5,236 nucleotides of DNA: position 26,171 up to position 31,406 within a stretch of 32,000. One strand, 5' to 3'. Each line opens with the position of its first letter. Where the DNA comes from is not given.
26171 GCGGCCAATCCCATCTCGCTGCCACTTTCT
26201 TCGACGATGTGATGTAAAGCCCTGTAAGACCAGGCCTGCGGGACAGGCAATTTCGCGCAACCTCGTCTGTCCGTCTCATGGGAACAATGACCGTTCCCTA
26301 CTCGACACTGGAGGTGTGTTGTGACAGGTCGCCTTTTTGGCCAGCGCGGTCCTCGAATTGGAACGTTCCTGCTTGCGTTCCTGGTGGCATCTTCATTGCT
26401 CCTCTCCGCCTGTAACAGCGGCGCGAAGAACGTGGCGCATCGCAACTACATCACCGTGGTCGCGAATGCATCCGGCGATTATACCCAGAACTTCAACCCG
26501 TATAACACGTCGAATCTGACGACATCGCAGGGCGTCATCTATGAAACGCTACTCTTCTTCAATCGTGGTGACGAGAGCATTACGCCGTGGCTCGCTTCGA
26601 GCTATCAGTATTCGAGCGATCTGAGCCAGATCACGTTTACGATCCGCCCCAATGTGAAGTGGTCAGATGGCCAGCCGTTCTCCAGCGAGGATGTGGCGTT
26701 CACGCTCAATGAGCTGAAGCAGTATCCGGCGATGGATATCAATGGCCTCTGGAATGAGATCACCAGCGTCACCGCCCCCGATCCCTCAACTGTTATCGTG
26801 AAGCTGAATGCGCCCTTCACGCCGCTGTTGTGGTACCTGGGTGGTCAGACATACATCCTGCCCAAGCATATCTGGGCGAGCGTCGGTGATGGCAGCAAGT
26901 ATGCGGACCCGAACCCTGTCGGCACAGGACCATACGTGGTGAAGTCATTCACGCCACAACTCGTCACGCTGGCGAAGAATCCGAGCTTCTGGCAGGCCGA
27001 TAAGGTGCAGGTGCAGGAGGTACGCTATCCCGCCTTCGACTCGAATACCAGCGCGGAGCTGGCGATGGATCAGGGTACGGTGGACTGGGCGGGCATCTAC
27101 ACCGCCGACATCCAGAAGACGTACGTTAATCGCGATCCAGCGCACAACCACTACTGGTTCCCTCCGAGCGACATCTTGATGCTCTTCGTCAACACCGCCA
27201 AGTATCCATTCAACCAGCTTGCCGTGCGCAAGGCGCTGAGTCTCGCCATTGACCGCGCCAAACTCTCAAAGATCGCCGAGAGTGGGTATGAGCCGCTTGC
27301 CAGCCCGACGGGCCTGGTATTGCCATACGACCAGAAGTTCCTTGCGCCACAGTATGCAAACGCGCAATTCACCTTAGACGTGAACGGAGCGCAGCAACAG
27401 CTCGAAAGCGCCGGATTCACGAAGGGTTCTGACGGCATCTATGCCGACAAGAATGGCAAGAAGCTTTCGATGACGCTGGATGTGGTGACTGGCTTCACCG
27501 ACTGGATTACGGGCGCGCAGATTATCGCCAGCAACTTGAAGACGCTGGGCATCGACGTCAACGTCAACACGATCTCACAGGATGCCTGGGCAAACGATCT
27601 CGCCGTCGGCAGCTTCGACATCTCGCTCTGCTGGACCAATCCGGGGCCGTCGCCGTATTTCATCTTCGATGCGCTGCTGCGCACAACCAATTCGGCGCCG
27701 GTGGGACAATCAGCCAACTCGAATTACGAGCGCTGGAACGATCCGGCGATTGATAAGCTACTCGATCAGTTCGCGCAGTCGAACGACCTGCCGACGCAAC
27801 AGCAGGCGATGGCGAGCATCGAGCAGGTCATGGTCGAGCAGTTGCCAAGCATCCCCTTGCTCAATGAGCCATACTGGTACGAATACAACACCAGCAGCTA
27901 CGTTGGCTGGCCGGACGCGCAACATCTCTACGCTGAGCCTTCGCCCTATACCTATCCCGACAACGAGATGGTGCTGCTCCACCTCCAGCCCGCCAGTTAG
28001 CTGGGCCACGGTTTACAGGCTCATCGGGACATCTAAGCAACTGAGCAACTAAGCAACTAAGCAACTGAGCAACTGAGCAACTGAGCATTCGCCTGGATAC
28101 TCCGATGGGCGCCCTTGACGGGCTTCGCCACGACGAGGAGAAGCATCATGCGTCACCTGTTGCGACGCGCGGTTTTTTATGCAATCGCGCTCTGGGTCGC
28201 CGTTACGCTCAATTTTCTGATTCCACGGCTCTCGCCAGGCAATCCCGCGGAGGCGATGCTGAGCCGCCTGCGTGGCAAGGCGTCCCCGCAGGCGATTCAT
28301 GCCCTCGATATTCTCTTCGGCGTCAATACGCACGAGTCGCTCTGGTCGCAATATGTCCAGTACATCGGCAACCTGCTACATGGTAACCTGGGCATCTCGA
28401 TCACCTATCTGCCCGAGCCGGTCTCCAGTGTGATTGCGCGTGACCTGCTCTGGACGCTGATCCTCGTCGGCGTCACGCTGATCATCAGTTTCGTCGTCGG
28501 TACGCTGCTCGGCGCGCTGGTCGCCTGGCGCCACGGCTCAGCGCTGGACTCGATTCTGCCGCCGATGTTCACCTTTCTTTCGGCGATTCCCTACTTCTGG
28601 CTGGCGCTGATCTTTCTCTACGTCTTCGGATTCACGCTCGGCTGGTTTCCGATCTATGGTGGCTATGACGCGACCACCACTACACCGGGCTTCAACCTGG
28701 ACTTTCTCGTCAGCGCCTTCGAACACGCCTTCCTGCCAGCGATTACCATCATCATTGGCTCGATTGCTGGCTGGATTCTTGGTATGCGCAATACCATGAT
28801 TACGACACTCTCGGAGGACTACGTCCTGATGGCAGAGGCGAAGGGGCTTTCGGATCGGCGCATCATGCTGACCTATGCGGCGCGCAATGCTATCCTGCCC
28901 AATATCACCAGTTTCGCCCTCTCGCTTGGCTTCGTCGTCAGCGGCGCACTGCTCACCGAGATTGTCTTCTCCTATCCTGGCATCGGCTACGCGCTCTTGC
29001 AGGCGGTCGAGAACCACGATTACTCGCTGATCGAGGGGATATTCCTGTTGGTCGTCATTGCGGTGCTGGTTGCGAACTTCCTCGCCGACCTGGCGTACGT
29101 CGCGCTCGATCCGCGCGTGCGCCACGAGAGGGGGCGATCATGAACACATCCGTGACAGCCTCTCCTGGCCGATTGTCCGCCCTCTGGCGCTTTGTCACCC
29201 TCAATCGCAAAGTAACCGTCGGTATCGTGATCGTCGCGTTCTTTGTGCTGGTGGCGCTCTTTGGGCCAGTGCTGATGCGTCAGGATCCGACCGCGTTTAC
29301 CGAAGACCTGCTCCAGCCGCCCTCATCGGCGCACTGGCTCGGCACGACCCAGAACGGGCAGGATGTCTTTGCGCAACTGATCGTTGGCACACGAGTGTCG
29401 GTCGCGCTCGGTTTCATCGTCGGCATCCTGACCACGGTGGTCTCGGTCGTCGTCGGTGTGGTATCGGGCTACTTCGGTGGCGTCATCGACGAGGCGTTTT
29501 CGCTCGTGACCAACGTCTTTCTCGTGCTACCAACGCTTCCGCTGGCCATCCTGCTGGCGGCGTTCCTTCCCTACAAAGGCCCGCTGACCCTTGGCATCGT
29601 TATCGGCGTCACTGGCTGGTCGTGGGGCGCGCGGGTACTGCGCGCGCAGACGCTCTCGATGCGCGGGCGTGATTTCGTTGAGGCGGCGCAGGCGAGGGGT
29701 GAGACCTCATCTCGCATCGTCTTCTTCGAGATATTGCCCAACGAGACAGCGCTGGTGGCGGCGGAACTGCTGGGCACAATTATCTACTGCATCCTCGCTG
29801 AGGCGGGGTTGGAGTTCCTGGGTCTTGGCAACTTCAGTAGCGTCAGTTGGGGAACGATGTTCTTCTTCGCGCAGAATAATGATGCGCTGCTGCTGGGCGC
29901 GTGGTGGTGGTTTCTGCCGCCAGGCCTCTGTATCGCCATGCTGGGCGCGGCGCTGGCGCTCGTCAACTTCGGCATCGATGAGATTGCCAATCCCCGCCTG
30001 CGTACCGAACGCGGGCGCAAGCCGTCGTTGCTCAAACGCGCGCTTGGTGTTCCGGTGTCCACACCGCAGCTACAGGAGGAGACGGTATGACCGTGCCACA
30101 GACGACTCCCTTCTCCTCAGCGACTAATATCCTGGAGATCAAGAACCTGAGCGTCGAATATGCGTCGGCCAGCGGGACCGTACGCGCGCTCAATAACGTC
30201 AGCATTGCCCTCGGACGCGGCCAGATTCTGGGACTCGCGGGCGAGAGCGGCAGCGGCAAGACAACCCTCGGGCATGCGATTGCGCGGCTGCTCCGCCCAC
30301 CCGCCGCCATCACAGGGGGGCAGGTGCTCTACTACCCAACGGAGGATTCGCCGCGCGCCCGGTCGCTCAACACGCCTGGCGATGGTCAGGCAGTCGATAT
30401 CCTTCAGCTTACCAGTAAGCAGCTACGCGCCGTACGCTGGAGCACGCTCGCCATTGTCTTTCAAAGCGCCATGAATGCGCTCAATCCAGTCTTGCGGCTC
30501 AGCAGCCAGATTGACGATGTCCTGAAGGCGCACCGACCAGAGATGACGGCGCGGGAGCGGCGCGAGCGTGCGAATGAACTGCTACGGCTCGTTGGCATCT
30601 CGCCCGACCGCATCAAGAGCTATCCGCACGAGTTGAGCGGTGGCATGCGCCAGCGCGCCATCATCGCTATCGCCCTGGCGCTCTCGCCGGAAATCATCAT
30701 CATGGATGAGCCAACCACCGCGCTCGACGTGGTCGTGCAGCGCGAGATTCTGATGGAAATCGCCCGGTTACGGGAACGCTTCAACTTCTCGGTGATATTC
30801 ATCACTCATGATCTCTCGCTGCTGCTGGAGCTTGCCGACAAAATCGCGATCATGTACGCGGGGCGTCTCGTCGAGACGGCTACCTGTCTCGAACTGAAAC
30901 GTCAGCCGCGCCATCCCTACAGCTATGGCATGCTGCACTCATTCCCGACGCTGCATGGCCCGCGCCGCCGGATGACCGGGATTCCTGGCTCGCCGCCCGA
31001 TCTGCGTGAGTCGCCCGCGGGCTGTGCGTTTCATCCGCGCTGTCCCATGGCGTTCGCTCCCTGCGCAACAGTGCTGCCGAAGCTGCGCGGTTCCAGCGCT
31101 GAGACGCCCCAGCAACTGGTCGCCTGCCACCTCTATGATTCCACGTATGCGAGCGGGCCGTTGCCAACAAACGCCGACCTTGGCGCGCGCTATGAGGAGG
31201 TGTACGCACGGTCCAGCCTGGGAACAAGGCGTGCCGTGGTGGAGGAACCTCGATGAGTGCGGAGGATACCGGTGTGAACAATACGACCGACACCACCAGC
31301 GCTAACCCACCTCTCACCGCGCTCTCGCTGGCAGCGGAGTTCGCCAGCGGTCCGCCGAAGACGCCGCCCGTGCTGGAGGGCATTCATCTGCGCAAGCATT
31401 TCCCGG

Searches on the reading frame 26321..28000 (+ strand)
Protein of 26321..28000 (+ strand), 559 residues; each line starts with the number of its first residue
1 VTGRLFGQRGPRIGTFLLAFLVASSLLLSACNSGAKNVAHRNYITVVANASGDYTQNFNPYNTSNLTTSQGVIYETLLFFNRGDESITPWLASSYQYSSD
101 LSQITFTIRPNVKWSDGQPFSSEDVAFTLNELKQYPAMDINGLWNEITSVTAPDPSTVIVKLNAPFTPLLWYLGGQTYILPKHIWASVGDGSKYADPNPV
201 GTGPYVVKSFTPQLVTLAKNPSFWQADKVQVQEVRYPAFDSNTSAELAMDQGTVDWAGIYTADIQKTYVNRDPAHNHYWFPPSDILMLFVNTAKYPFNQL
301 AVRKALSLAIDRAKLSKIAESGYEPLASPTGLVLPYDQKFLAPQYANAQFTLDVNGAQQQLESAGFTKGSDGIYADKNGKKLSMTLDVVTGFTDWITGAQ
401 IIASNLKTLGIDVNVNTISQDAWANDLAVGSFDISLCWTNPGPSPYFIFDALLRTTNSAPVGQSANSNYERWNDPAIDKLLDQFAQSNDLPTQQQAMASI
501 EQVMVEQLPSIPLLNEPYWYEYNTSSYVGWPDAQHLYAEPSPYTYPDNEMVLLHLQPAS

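Call 75: search_protein_families(library=pfam, proteins=[window:26321-28000:+])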
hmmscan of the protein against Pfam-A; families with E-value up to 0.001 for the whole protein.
window:26321-28000:+ (559 aa): 1 family
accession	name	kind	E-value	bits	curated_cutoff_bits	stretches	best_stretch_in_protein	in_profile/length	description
PF00496.27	SBP_bac_5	-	6.3e-74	249.7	32.4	1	87-458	2-366/368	Bacterial extracellular solute-binding proteins, family 5 Middle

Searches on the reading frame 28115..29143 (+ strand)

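Call 75: search_protein_families(library=pfam, proteins=[window:28115-29143:+])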
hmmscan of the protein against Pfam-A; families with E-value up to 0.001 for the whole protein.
window:28115-29143:+ (342 aa): 1 family
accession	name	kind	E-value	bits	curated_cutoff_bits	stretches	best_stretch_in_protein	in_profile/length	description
PF00528.27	BPD_transp_1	-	6.7e-44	150.3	26.4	1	129-337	1-184/184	Binding-protein-dependent transport system inner membrane component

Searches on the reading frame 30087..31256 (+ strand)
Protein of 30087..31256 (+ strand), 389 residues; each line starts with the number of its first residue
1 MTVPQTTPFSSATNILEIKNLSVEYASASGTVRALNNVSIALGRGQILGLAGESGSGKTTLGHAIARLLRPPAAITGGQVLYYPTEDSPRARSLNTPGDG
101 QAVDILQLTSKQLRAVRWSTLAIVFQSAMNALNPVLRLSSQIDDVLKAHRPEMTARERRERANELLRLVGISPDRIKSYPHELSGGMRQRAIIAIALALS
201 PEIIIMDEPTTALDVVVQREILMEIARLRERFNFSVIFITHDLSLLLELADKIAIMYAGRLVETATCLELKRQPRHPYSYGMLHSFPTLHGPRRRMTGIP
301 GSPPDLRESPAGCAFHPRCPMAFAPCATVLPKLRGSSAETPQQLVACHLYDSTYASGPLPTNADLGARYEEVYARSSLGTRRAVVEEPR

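Call 58: find_encoding_contigs(protein=window:30087-31256:+, flank=10000, max_places=3)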
Protein window:30087-31256:+ (389 aa): no gene with exactly this product is on record in the collection.
